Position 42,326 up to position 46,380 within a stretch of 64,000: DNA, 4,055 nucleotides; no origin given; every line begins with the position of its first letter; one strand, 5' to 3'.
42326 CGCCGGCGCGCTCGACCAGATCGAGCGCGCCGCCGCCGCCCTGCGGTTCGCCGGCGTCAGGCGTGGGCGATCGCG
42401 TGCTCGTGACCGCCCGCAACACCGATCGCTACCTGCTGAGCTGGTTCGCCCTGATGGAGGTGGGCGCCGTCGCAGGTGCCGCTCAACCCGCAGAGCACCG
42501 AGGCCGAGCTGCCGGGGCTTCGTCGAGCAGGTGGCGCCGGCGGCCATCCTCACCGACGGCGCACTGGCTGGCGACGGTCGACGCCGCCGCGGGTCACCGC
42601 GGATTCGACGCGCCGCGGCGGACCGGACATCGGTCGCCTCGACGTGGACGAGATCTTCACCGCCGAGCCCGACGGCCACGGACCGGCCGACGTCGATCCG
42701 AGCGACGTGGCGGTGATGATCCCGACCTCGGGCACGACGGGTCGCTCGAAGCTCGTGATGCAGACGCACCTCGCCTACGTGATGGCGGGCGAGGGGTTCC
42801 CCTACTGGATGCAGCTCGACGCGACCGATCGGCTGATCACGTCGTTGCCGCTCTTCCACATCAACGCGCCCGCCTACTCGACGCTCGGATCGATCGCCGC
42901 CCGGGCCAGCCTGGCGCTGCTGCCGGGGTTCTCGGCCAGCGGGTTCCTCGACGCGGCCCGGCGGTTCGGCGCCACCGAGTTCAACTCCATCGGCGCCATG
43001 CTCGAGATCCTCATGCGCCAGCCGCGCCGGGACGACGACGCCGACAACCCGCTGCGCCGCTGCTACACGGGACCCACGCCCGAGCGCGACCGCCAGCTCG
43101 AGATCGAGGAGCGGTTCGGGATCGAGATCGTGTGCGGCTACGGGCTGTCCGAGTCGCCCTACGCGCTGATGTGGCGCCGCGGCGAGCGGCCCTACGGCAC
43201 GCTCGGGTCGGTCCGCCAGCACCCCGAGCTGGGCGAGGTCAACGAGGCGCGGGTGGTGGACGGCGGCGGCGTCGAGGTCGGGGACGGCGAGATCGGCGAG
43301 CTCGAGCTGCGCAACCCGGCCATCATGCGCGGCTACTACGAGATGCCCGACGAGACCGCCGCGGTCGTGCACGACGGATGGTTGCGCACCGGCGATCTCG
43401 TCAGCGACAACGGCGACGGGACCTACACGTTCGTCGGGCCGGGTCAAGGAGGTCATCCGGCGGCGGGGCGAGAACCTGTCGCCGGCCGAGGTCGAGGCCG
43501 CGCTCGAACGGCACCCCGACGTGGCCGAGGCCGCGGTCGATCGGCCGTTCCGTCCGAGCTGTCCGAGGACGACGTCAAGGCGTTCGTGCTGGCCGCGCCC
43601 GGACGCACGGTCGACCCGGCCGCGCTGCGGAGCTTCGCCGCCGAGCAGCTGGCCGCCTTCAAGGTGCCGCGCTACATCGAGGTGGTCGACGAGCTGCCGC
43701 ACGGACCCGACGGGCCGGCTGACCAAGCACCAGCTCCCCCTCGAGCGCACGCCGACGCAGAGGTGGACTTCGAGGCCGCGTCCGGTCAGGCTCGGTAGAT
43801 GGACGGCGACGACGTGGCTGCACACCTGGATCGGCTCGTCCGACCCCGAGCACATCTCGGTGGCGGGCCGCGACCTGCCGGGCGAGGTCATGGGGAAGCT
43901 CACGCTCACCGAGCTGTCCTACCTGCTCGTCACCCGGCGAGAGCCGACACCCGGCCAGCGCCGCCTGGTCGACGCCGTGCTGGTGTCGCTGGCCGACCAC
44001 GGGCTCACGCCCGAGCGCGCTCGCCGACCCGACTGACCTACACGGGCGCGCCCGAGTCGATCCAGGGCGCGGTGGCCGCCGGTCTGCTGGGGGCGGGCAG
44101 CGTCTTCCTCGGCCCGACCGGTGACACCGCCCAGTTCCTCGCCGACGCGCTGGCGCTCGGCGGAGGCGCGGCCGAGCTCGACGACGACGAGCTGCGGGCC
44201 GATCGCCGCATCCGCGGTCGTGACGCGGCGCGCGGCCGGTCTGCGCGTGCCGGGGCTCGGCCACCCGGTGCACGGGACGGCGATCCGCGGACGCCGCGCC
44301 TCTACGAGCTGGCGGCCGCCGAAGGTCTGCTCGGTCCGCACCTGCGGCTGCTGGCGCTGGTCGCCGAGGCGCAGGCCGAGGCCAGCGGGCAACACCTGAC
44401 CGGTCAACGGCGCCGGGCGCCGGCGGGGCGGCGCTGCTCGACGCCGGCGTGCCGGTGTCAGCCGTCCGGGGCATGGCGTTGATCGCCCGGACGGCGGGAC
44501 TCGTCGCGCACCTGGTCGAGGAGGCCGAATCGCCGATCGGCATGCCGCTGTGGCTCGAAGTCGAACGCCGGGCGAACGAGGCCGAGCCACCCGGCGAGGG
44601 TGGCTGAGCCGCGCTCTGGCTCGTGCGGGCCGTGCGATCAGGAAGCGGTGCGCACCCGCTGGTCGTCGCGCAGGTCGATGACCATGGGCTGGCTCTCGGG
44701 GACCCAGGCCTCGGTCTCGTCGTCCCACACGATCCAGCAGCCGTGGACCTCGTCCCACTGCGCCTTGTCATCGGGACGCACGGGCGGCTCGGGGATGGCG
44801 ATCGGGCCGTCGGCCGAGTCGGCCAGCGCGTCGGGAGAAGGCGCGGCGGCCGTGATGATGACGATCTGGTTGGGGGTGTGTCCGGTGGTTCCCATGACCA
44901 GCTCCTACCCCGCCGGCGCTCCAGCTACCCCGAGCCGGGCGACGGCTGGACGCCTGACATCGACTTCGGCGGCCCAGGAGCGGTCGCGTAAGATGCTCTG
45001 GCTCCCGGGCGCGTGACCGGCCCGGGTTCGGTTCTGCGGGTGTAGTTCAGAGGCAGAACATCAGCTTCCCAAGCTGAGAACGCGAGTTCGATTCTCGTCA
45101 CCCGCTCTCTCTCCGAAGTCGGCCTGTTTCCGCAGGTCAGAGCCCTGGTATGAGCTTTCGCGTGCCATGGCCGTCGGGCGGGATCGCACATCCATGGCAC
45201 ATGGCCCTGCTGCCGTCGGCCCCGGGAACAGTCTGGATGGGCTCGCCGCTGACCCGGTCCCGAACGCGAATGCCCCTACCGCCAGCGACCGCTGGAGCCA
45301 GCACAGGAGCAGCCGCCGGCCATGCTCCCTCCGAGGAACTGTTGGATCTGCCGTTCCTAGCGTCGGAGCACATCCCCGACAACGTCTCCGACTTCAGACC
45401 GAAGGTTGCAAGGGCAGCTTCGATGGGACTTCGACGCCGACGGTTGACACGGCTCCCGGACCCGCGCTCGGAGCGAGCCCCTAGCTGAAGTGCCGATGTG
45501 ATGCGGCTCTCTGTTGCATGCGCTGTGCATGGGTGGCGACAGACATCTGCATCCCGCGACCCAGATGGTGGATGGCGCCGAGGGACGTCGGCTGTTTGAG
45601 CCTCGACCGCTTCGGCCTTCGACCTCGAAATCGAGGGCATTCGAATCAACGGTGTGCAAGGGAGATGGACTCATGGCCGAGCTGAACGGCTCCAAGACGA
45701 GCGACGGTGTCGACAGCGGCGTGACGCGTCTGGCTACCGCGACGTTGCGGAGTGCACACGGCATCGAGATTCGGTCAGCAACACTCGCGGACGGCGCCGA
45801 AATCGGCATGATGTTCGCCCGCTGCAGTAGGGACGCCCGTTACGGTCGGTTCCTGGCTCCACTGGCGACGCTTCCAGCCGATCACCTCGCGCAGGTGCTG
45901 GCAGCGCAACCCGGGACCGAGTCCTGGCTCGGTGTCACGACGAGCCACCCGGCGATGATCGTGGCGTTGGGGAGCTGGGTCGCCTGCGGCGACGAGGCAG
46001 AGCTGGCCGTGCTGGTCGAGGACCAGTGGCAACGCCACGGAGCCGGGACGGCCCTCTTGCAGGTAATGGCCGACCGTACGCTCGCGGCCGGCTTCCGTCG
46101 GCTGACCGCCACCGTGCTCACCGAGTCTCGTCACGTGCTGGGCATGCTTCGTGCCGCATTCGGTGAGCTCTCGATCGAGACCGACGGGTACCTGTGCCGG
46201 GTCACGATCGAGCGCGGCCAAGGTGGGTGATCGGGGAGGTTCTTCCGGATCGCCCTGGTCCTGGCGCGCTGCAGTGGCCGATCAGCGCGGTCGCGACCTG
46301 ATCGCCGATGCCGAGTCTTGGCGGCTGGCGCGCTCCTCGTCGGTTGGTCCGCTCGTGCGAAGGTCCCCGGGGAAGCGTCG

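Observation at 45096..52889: Integrase-less ~7.7-kb island at tRNA-Gly(CCC), bounded by an exact 18-nt direct repeat plus an older att-like scar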

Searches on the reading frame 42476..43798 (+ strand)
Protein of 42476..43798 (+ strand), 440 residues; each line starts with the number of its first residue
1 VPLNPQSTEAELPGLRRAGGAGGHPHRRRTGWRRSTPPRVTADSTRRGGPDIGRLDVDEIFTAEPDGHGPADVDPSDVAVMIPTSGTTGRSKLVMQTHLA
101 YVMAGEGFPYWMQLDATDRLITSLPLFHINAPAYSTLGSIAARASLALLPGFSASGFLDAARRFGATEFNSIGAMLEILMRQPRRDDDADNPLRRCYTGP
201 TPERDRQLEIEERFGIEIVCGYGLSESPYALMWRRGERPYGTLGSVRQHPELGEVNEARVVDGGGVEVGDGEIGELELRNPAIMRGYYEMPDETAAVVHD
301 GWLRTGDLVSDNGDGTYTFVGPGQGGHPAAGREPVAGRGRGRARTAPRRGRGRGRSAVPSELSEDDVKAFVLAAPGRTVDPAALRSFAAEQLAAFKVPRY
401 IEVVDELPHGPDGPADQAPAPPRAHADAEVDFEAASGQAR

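Call 10: search_protein_families(library=pfam, proteins=[window:42476-43798:+], max_evalue=0.01)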
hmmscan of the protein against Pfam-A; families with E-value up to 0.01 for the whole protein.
window:42476-43798:+ (440 aa): 2 families
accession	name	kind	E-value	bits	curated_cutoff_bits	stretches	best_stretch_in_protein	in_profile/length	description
PF00501.34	AMP-binding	-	3.6e-34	118.7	29.9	1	68-288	154-384/384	AMP-binding enzyme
PF13193.12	AMP-binding_C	-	6.2e-05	24.3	24.5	1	358-409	20-71/76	AMP-binding enzyme C-terminal domain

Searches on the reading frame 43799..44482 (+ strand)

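Call 10: search_protein_families(library=pfam, proteins=[window:43799-44482:+], max_evalue=0.01)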
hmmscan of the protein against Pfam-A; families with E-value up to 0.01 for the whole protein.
window:43799-44482:+ (227 aa): 1 family
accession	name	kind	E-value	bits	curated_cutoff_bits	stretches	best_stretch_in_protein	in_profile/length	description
PF04216.18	FdhE_N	-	0.00093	20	28.7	1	164-201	16-53/167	FdhE, N-terminal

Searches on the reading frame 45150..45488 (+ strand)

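Call 20: search_protein_families(library=pfam, proteins=[window:45150-45488:+, window:45167-45484:+], max_evalue=10)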
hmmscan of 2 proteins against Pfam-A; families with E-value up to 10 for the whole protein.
window:45150-45488:+ (112 aa): 0 families

window:45167-45484:+ (105 aa): 1 family
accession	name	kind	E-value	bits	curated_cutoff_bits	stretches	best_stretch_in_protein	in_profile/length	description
PF15845.10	NICE-1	-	0.058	14.6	27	1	29-87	16-70/89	Cysteine-rich C-terminal 1 family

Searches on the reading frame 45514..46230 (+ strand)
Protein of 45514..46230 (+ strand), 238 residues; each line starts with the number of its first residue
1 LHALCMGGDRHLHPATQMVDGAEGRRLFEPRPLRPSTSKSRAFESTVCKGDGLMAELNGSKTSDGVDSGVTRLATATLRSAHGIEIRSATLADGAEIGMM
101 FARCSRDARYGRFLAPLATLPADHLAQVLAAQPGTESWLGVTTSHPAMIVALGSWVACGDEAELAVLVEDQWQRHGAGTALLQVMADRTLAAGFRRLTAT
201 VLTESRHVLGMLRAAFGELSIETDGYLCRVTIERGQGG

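Call 10: search_protein_families(library=pfam, proteins=[window:45514-46230:+], max_evalue=0.01)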
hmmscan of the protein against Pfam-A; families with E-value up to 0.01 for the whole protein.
window:45514-46230:+ (238 aa): 1 family
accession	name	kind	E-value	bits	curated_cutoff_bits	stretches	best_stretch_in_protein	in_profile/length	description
PF00583.31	Acetyltransf_1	-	0.00081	20.1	20.7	1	159-212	57-111/116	Acetyltransferase (GNAT) family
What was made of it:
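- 45514..46230 (+): GNAT-like acetyltransferase ORF. The match is weak and the true start is probably near 45673. Pfam Acetyltransf_1, E = 8e-4, below the curated cut-off (call 10).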

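Call 61: search_protein_families(library=ncbifam, proteins=[window:45514-46230:+], max_evalue=0.001)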
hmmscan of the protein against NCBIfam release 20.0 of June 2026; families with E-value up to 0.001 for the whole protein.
window:45514-46230:+ (238 aa): 1 family
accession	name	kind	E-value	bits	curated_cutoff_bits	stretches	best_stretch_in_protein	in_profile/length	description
NF058543.1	ActPatMycb56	equivalog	9.2e-07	28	460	1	103-206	158-263/317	acetyltransferase Pat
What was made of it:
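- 45514..46230 (+): NCBIfam Pat-like, E = 9e-7 (call 61).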

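Call 62: search_protein_families(library=padloc, proteins=[window:45514-46230:+], max_evalue=0.001)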
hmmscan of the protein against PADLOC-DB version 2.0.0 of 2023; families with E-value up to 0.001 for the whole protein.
window:45514-46230:+ (238 aa): 0 families
